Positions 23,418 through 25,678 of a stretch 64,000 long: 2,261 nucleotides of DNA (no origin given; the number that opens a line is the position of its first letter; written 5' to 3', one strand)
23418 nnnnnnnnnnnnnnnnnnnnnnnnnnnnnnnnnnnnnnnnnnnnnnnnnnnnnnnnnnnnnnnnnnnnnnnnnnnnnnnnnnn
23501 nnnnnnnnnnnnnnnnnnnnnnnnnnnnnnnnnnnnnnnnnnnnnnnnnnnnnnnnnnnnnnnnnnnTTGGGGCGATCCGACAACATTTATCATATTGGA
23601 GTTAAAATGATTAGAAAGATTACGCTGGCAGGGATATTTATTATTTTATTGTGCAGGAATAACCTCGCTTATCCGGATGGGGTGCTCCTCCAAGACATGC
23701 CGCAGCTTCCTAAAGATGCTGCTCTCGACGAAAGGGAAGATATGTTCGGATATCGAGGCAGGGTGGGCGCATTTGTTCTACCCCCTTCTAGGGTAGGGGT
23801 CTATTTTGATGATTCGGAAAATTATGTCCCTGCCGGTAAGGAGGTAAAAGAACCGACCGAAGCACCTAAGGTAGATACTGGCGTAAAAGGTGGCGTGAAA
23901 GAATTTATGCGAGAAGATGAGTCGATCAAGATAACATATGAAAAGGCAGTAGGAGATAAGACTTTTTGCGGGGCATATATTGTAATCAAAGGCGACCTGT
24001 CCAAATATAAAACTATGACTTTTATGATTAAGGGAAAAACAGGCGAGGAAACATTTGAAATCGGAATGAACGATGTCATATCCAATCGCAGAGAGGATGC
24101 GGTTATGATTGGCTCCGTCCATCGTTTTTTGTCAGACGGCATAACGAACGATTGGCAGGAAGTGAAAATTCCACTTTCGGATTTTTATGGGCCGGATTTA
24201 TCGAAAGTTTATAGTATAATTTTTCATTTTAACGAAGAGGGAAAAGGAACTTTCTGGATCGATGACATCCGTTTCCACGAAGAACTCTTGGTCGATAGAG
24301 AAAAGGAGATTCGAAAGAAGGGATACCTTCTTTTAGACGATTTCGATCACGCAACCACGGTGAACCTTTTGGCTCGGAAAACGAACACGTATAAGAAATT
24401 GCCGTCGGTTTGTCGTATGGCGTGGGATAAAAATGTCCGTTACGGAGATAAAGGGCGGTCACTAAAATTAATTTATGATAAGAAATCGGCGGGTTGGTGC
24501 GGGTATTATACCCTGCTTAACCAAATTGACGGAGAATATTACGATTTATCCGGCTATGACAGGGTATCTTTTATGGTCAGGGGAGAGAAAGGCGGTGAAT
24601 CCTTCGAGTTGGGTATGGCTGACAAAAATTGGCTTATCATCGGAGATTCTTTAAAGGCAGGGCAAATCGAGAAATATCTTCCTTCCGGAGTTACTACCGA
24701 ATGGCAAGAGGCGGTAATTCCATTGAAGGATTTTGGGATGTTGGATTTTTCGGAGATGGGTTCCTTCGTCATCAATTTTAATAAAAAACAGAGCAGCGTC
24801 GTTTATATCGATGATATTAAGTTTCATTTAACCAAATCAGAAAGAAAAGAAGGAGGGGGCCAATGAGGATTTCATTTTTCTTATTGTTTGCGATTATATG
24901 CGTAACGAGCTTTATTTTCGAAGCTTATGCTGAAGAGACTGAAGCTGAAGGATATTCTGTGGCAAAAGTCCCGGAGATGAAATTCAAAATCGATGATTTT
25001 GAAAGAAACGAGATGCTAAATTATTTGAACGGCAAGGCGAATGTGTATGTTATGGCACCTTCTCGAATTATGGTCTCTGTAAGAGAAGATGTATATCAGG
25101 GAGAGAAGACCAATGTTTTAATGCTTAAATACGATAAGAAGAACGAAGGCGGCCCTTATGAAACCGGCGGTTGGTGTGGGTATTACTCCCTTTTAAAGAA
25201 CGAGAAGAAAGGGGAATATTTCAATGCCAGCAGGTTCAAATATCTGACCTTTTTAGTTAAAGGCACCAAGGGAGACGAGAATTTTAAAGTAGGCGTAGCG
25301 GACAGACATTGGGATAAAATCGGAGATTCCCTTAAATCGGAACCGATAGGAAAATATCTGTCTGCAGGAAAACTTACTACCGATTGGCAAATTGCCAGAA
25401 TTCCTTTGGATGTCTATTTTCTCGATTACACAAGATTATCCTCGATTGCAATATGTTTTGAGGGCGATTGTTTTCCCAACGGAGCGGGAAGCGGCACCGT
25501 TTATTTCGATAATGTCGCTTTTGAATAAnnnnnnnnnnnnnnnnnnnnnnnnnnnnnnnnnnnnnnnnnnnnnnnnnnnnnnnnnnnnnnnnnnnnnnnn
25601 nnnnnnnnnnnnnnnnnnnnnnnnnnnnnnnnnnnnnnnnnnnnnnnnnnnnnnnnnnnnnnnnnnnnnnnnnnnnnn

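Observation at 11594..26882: Four paralogous TIM-barrel proteins with a (D/N)-x-EP catalytic-acid-like motif (GH-A-clan-like, GHL/DUF-type)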

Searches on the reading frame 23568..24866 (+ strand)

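Call 4: search_protein_families(library=pfam, proteins=[window:23568-24866:+], max_evalue=0.1)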
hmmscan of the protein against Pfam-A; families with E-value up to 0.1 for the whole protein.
window:23568-24866:+ (432 aa): 3 families
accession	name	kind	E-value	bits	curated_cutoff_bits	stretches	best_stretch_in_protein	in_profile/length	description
PF21582.3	CBM30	-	8.5e-25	88.1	27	2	143-236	68-168/170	Carbohydrate binding domain 30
PF08547.18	CIA30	-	8.6e-05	23.1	24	1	305-390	46-119/157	Complex I intermediate-associated protein 30 (CIA30)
PF03425.19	CBM_11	-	0.00016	22.2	27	0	284-390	42-136/182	Carbohydrate binding domain (family 11)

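Call 5: search_protein_families(library=ncbifam, proteins=[window:23568-24866:+], max_evalue=0.1)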
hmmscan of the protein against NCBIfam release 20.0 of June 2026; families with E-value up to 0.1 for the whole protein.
window:23568-24866:+ (432 aa): 0 families

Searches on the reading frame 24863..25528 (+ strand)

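Call 4: search_protein_families(library=pfam, proteins=[window:24863-25528:+], max_evalue=0.1)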
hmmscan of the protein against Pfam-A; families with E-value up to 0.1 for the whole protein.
window:24863-25528:+ (221 aa): 1 family
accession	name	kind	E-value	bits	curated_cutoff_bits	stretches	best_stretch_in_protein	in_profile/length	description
PF21582.3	CBM30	-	2.7e-05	24.6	27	1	127-183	77-132/170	Carbohydrate binding domain 30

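Call 5: search_protein_families(library=ncbifam, proteins=[window:24863-25528:+], max_evalue=0.1)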
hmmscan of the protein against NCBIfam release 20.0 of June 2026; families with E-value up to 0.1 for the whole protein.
window:24863-25528:+ (221 aa): 0 families
